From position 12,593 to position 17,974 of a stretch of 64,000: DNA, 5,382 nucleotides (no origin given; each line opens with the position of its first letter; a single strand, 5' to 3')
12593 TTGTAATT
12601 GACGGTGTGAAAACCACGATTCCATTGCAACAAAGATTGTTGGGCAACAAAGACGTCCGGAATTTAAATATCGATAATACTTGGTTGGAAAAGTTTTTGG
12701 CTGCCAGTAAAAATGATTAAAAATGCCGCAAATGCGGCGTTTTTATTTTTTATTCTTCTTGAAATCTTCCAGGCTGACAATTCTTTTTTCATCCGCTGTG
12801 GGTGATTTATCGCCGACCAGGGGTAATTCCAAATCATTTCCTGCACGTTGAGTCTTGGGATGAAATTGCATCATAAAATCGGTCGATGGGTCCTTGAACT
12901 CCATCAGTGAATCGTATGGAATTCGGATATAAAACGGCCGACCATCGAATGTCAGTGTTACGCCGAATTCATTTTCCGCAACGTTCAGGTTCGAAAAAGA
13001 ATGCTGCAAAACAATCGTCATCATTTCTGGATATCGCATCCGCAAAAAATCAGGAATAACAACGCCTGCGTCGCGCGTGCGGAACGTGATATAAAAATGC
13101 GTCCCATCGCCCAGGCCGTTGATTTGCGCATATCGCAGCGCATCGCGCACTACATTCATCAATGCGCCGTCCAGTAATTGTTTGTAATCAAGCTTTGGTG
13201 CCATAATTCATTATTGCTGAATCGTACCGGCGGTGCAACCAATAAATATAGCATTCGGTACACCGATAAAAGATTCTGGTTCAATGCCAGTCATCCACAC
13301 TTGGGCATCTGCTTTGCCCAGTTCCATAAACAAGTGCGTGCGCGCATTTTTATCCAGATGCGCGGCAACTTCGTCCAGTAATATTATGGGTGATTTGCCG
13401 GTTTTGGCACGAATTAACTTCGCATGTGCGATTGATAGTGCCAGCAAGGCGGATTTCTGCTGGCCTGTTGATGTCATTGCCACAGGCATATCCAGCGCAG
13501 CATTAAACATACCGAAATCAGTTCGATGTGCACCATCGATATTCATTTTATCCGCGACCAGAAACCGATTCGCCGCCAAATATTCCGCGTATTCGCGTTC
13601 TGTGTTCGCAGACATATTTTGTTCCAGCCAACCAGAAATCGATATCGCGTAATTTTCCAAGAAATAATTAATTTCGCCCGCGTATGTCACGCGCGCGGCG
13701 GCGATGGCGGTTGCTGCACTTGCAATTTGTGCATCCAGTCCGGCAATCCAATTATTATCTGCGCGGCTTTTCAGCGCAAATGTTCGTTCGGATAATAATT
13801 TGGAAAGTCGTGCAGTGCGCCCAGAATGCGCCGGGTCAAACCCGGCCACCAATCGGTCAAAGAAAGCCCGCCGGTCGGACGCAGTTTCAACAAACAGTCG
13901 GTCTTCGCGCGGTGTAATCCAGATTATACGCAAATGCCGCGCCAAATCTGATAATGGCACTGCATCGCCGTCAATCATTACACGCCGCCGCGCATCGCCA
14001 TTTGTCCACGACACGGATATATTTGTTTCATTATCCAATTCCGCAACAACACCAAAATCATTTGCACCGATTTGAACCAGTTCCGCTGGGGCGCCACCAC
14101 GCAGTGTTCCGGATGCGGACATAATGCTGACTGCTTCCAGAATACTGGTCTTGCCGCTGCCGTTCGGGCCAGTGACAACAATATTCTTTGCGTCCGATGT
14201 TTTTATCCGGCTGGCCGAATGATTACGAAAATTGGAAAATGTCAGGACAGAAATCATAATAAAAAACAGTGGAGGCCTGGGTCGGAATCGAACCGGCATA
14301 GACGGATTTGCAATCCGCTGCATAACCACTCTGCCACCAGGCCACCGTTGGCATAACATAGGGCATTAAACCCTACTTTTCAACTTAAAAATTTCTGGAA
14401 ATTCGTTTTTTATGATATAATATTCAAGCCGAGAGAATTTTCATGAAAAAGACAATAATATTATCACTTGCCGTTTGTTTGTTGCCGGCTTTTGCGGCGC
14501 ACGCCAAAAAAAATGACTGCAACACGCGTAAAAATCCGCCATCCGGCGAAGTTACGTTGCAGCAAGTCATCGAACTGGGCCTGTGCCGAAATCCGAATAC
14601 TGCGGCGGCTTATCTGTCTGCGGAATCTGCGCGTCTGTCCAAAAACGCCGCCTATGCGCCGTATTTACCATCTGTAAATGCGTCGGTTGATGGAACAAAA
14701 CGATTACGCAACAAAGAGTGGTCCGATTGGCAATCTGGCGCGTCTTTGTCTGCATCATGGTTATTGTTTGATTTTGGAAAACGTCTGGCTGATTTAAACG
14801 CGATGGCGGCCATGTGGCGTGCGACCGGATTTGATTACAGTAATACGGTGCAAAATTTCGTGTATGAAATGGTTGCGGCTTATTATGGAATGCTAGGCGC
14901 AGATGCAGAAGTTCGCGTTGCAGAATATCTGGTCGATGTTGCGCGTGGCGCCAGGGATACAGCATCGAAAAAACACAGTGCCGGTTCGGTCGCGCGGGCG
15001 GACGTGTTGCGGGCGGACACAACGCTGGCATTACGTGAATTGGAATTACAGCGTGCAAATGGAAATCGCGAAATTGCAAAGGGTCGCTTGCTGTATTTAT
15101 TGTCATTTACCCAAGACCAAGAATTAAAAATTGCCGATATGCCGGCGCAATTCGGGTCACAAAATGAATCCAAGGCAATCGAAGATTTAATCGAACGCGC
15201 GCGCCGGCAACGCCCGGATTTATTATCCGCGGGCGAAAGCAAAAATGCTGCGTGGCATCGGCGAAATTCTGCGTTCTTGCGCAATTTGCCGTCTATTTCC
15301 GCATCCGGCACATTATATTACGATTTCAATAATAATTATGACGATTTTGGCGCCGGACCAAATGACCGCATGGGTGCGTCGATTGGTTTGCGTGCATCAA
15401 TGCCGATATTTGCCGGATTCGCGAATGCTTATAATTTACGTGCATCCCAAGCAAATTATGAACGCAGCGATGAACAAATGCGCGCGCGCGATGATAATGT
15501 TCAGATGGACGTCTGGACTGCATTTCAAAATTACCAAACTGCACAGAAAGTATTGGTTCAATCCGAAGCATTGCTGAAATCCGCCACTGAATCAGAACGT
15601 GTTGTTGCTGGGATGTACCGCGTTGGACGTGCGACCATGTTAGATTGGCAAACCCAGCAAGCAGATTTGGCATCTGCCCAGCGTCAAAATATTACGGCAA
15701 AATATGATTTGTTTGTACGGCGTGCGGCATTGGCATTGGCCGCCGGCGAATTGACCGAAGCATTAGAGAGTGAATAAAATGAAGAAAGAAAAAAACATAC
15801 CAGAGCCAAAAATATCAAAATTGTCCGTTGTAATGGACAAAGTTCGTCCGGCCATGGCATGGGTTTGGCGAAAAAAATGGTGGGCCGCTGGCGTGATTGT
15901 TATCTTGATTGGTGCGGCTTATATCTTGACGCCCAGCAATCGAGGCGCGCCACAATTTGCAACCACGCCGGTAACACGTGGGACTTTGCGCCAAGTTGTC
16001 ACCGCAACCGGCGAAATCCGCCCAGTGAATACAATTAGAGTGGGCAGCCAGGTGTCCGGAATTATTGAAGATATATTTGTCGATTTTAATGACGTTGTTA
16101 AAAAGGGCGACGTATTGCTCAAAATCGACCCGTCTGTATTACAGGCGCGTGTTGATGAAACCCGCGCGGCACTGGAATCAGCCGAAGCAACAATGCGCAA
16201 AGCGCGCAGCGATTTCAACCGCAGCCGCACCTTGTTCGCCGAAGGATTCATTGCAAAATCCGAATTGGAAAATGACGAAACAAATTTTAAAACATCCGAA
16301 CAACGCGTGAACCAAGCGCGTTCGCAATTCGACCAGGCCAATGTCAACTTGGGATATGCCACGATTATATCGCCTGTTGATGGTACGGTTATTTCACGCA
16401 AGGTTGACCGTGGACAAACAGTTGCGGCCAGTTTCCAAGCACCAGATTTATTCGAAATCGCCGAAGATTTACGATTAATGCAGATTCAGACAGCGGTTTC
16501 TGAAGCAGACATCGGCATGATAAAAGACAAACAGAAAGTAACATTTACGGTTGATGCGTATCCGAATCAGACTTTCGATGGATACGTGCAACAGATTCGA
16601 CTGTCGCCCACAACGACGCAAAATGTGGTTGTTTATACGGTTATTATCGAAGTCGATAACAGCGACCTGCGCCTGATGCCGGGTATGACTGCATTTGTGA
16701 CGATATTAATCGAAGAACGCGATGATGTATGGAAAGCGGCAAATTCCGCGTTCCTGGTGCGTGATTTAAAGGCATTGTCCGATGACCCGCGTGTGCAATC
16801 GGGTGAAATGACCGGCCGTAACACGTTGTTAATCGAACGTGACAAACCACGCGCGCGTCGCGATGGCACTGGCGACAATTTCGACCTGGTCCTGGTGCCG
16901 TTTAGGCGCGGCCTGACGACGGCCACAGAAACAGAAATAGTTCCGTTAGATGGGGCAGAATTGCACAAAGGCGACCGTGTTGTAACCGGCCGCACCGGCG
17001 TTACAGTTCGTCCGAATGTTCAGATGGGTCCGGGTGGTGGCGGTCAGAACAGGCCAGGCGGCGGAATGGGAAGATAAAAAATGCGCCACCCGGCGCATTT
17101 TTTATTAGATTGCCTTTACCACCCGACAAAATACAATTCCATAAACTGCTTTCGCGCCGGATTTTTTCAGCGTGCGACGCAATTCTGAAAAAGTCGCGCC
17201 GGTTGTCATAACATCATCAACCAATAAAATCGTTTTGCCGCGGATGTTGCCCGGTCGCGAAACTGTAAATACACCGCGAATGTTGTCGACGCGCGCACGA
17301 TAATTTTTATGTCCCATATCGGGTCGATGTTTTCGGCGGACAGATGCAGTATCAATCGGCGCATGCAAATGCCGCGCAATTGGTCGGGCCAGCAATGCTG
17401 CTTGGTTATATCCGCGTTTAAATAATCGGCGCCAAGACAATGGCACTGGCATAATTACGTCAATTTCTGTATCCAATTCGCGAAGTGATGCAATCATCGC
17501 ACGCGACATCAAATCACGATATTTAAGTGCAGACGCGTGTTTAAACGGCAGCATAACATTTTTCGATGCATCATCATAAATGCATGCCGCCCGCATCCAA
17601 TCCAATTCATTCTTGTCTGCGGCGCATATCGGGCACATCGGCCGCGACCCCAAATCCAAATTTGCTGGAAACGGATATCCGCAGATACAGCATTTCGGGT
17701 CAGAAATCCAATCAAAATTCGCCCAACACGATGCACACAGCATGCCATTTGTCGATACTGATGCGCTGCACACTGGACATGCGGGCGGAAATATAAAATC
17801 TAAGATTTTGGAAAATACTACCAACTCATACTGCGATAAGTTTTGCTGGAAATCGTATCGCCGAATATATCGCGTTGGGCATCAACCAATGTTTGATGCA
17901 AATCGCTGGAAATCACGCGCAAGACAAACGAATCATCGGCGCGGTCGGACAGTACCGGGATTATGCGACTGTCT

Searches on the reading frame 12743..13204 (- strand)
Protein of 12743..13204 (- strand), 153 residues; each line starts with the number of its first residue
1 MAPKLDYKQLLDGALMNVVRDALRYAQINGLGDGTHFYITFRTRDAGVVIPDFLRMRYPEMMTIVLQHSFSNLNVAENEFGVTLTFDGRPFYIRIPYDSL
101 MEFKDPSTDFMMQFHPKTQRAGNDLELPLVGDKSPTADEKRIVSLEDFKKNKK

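Call 93: search_protein_families(library=pfam, proteins=[window:12743-13204:-], max_evalue=0.01)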
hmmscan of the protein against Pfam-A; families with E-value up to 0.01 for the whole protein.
window:12743-13204:- (153 aa): 1 family
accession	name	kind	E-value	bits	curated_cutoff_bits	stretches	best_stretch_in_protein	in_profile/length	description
PF04386.18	SspB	-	7.3e-31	107.7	27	1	13-124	5-116/156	Stringent starvation protein B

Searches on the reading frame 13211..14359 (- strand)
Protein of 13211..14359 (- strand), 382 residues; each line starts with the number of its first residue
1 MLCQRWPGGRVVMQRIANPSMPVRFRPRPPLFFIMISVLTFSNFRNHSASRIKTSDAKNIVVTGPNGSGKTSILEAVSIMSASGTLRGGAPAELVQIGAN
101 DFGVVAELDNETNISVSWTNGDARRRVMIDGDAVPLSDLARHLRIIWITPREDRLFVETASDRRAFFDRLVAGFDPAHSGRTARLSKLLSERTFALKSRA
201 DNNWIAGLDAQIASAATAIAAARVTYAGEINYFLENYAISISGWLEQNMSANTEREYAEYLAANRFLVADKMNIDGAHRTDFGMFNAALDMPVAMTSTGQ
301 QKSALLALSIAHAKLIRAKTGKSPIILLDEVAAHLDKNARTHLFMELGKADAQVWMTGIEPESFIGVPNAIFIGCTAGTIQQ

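Call 46: search_protein_families(library=pfam, proteins=[window:13211-14359:-], max_evalue=0.01)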
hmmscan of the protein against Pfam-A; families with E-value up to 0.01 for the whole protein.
window:13211-14359:- (382 aa): 13 families
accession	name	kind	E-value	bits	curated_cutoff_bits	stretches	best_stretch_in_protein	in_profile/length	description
PF02463.25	SMC_N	-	3.6e-18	66.2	40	1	36-364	2-202/220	RecF/RecN/SMC N terminal domain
PF13175.12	AAA_15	-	2.5e-10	40.9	32.1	1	35-84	1-50/374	AAA ATPase domain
PF13304.12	AAA_21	-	3.8e-08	34.2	27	1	61-93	3-33/304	AAA domain, putative AbiEii toxin, Type IV TA system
PF13476.12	AAA_23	-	3.3e-07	31.6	27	1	39-125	2-86/201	AAA domain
PF13555.12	AAA_29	-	9.9e-05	22.5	27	1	49-79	14-44/61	P-loop containing region of AAA domain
PF20703.3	nSTAND1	-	0.00034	20.8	27.1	1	57-173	33-147/379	Novel STAND NTPase 1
PF00005.33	ABC_tran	-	0.001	20.1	25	0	56-81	10-35/137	ABC transporter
PF13191.12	AAA_16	-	0.0013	19.7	32.6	1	51-83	18-51/167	AAA ATPase domain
PF13604.12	AAA_30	-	0.0015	18.7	27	0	50-82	11-43/191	AAA domain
PF01637.24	ATPase_2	-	0.0018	18.6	33.2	0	54-76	17-39/225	ATPase domain predominantly from Archaea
PF20693.3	YobI-ATPase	-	0.0058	16.6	27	0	51-78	8-35/363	YobI-like P-loop NTPase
PF13401.12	AAA_22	-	0.0064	17.2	27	0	55-77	3-25/130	AAA domain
PF00437.27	T2SSE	-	0.0092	15.1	24.9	0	39-78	124-163/370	Type II/IV secretion system protein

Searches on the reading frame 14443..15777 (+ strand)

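Call 46: search_protein_families(library=pfam, proteins=[window:14443-15777:+], max_evalue=0.01)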
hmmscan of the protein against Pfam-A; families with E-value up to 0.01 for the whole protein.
window:14443-15777:+ (444 aa): 1 family
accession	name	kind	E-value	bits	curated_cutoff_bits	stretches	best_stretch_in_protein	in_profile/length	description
PF02321.23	OEP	-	1.7e-51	175.1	22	2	247-435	2-187/187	Outer membrane efflux protein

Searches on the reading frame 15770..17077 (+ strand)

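Call 46: search_protein_families(library=pfam, proteins=[window:15770-17077:+], max_evalue=0.01)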
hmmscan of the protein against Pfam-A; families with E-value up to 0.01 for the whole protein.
window:15770-17077:+ (435 aa): 6 families
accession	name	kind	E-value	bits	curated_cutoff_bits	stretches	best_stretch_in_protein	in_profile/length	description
PF16576.10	HlyD_D23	-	1.9e-22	80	30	1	75-308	4-214/214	Barrel-sandwich domain of CusB or HlyD membrane-fusion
PF13437.12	HlyD_3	-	9.1e-15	55.7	22.2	1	198-305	1-106/106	HlyD family secretion protein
PF13533.13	Biotin_lipoyl_2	-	1.1e-06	28.7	29.8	1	92-120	4-32/32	Biotin-lipoyl like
PF00364.28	Biotin_lipoyl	-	0.0003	21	22.1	0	90-119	44-73/73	Biotin-requiring enzyme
PF02321.23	OEP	-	0.0025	18.1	22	1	130-198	118-186/187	Outer membrane efflux protein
PF07834.16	RanGAP1_C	-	0.0061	16.7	25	0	87-154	38-103/178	RanGAP1 C-terminal domain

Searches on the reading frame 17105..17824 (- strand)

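Call 46: search_protein_families(library=pfam, proteins=[window:17105-17824:-], max_evalue=0.01)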
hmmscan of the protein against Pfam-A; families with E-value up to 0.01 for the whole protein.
window:17105-17824:- (239 aa): 4 families
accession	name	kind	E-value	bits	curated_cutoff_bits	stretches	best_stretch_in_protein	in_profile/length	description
PF18912.6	DZR_2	-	2.7e-13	50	27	1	7-67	1-55/56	Double zinc ribbon domain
PF00156.33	Pribosyltran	-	7.1e-10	38.9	26.3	1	142-233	40-124/158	Phosphoribosyl transferase domain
PF15609.12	PRTase_2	-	0.0077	16.2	28.8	0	196-231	119-154/188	Phosphoribosyl transferase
PF14681.12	UPRTase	-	0.0083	16.1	27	0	189-238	113-161/206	Uracil phosphoribosyltransferase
